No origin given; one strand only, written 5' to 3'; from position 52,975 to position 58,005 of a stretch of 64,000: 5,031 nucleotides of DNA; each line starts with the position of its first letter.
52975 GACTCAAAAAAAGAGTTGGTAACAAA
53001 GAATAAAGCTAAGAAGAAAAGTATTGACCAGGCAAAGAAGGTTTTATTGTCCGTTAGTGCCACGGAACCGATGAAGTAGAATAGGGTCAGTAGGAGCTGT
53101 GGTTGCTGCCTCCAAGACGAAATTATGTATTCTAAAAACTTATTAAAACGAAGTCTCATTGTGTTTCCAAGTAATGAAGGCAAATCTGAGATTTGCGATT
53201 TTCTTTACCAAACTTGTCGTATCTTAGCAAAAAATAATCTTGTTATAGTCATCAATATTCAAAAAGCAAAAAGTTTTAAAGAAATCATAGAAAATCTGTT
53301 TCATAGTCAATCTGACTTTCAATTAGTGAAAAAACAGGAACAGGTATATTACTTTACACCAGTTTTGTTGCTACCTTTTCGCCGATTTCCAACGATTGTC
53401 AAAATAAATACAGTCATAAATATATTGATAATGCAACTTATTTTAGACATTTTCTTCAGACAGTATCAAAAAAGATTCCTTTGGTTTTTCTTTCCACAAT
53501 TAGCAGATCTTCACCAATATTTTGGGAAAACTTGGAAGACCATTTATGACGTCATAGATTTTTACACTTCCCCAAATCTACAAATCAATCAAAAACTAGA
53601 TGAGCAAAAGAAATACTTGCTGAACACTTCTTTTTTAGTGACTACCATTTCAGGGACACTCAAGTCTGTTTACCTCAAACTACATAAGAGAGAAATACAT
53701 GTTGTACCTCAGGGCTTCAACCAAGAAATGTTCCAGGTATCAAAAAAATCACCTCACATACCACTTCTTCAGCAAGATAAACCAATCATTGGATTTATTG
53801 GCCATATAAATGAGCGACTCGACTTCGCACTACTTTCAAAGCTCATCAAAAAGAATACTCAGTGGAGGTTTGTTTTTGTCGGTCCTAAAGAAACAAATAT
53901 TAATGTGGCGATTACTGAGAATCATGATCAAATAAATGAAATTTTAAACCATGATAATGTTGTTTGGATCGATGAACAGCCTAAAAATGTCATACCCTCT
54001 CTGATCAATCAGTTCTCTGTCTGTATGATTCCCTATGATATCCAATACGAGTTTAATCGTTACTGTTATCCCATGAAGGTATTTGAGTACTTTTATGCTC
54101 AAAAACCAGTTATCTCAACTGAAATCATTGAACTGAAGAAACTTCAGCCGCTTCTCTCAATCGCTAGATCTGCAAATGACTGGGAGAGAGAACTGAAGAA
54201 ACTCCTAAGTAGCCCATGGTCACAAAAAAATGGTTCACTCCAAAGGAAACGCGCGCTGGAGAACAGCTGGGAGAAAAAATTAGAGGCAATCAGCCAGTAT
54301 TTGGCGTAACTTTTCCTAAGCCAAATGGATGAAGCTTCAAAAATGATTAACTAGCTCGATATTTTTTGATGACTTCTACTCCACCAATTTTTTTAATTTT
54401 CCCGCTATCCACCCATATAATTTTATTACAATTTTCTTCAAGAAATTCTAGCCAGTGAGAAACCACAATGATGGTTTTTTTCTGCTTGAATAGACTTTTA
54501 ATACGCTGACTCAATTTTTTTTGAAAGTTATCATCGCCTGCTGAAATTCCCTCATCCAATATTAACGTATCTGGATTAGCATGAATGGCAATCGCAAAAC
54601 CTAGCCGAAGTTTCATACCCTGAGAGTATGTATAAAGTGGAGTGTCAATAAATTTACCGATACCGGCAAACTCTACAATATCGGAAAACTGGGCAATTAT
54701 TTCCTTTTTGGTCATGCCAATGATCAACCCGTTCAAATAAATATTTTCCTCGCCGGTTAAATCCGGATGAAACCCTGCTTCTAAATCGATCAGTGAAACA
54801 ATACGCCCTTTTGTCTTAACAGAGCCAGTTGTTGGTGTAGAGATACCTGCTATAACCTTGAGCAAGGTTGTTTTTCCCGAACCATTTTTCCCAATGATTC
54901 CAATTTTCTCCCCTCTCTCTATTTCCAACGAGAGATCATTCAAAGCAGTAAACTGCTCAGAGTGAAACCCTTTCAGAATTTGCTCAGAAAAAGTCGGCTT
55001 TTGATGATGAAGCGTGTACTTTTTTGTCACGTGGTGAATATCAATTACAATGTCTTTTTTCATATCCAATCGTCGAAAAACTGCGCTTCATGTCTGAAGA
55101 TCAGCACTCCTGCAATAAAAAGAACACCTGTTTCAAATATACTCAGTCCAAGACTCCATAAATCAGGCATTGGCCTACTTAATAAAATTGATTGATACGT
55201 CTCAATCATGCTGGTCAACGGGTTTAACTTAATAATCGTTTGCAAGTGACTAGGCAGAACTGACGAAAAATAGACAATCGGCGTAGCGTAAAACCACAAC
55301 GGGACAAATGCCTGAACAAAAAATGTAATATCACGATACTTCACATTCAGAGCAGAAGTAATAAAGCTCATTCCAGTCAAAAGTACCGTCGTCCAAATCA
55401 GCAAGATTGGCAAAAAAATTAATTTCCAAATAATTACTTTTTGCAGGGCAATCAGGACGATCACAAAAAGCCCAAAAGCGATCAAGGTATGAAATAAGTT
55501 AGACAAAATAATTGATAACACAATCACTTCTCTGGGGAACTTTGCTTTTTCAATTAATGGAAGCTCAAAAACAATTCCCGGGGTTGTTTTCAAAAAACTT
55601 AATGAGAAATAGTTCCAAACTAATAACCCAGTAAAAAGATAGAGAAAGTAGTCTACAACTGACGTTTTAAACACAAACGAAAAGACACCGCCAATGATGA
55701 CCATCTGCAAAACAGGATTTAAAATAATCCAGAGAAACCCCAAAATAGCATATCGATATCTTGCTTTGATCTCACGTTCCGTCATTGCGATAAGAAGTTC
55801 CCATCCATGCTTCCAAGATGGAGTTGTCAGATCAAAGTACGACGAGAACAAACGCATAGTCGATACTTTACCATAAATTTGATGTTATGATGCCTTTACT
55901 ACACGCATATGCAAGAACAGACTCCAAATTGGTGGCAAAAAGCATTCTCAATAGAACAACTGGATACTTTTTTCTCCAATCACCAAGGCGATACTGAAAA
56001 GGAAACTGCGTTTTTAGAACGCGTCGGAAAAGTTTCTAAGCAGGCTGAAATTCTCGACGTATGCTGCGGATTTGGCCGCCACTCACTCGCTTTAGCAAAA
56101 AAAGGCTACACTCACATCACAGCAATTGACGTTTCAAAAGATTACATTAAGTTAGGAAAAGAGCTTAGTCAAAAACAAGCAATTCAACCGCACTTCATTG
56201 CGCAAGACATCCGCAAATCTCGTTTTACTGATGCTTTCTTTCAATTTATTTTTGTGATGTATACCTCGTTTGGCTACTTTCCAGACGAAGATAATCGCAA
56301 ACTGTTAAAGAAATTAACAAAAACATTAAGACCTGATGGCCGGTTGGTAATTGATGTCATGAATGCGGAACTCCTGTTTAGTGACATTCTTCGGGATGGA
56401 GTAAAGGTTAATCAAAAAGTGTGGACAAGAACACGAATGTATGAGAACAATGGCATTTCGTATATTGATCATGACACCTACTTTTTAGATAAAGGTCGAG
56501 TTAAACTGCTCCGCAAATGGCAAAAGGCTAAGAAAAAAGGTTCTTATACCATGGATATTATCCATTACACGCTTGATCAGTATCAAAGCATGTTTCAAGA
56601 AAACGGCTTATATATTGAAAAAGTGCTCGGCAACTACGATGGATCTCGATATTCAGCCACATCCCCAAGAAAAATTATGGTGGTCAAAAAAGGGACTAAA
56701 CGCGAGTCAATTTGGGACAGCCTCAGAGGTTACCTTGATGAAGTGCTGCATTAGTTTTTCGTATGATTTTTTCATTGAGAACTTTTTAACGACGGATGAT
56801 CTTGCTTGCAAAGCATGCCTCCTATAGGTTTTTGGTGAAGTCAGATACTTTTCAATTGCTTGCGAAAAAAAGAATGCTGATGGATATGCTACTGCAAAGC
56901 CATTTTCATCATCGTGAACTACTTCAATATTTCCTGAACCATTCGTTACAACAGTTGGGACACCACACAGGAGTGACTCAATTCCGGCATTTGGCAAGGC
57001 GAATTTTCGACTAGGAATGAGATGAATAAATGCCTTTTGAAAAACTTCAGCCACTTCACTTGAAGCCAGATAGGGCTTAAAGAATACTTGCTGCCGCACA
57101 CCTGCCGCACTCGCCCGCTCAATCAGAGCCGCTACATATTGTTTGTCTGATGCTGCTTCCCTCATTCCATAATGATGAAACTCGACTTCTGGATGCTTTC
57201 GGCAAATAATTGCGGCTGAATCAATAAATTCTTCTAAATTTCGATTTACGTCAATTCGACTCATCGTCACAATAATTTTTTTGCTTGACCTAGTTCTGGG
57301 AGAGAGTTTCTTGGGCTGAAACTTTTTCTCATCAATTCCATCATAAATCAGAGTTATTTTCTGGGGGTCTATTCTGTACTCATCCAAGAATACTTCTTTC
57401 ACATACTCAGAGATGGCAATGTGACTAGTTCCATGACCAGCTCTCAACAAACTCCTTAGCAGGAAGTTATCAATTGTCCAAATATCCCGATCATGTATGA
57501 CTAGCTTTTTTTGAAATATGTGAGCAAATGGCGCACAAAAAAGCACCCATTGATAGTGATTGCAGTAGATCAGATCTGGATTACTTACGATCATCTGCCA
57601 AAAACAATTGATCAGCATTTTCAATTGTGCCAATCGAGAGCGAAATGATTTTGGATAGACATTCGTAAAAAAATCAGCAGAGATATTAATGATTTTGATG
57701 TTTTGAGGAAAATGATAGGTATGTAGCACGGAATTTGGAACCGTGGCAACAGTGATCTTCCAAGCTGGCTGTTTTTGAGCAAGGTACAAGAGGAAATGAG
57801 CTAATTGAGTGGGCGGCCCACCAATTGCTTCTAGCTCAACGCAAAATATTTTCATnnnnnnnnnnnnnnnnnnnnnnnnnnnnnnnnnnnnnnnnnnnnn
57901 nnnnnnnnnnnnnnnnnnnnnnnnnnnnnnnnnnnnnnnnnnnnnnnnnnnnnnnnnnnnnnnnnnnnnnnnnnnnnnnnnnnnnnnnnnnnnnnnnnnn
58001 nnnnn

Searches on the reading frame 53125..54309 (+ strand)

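Call 27: search_protein_families(library=pfam, proteins=[window:53125-54309:+], max_evalue=0.001)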
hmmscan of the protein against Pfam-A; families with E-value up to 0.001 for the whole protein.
window:53125-54309:+ (394 aa): 2 families
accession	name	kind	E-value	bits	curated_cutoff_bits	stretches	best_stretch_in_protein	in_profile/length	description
PF13692.12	Glyco_trans_1_4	-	2.5e-08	34.7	27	1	220-338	2-112/142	Glycosyl transferases group 1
PF00534.26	Glycos_transf_1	-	8.8e-06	25.8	26.4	1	212-333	8-123/172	Glycosyl transferases group 1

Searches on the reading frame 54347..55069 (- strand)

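Call 27: search_protein_families(library=pfam, proteins=[window:54347-55069:-], max_evalue=0.001)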
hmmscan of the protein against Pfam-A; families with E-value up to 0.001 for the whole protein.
window:54347-55069:- (240 aa): 3 families
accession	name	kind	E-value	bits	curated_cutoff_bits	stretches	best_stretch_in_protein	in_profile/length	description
PF00005.33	ABC_tran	-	4.7e-24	86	25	1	43-174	1-135/137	ABC transporter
PF13304.12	AAA_21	-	7.3e-07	30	27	1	57-97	3-46/304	AAA domain, putative AbiEii toxin, Type IV TA system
PF02463.25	SMC_N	-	7.3e-06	26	40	0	37-73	7-44/220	RecF/RecN/SMC N terminal domain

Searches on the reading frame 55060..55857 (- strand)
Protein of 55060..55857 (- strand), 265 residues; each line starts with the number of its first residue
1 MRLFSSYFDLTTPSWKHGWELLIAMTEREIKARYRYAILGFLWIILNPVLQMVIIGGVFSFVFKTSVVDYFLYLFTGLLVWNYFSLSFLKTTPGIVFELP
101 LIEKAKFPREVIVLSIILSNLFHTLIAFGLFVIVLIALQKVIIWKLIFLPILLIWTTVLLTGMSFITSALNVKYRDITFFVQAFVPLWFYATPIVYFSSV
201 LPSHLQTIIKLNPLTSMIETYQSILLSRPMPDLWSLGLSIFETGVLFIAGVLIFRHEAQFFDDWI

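Call 27: search_protein_families(library=pfam, proteins=[window:55060-55857:-], max_evalue=0.001)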
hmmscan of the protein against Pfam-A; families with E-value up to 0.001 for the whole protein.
window:55060-55857:- (265 aa): 1 family
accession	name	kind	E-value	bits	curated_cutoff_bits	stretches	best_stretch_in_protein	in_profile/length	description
PF01061.29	ABC2_membrane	-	5.1e-15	56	26.9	1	21-225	2-210/211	ABC-2 type transporter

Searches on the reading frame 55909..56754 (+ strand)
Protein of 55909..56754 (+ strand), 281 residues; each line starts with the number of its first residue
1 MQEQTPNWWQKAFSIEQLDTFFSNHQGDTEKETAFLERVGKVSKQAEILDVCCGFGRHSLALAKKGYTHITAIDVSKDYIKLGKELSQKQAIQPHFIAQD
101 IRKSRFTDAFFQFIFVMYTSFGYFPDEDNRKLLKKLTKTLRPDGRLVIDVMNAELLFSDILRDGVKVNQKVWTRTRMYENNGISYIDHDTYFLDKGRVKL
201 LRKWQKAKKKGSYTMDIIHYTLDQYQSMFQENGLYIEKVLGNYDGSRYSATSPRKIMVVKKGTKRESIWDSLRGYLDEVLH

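Call 27: search_protein_families(library=pfam, proteins=[window:55909-56754:+], max_evalue=0.001)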
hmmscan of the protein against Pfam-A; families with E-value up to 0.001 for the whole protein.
window:55909-56754:+ (281 aa): 9 families
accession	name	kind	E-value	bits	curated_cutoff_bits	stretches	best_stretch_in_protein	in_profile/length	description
PF13649.12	Methyltransf_25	-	8.1e-20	71.8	27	1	48-144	1-97/97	Methyltransferase domain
PF08241.18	Methyltransf_11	-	1.6e-13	51.6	21.2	1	49-148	1-95/95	Methyltransferase domain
PF13847.12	Methyltransf_31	-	2.7e-13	50.3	27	1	44-172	3-132/145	Methyltransferase domain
PF13489.12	Methyltransf_23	-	1.3e-09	38.4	27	1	37-237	14-162/164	Methyltransferase domain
PF01209.24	Ubie_methyltran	-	3.8e-08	33.4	20.1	1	34-148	37-151/233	ubiE/COQ5 methyltransferase family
PF03848.20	TehB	-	1.2e-07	31.8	20.4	1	19-152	6-137/193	Tellurite resistance protein TehB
PF05175.20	MTS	-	4.3e-07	30.2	23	1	17-167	6-156/170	Methyltransferase small domain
PF08242.18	Methyltransf_12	-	2.8e-06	28.4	30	1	49-146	1-98/98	Methyltransferase domain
PF05891.18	Methyltransf_PK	-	0.00034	20.7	27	1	33-150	39-161/218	AdoMet dependent proline di-methyltransferase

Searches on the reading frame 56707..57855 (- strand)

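Call 27: search_protein_families(library=pfam, proteins=[window:56707-57855:-], max_evalue=0.001)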
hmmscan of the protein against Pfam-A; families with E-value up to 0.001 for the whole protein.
window:56707-57855:- (382 aa): 5 families
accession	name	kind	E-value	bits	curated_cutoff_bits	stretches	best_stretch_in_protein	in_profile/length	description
PF00534.26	Glycos_transf_1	-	6.7e-23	81.5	26.4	1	188-352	11-170/172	Glycosyl transferases group 1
PF13692.12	Glyco_trans_1_4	-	4.5e-17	63.1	27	1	193-338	2-140/142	Glycosyl transferases group 1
PF13439.12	Glyco_transf_4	-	1e-08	35.9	28.5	1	69-176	52-168/170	Glycosyltransferase Family 4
PF20706.3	GT4-conflict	-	2.4e-06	27.2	26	1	166-362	173-379/385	Family 4 Glycosyltransferase in conflict systems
PF13524.12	Glyco_trans_1_2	-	6.2e-05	23.4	25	1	243-369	27-143/144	Glycosyl transferase-like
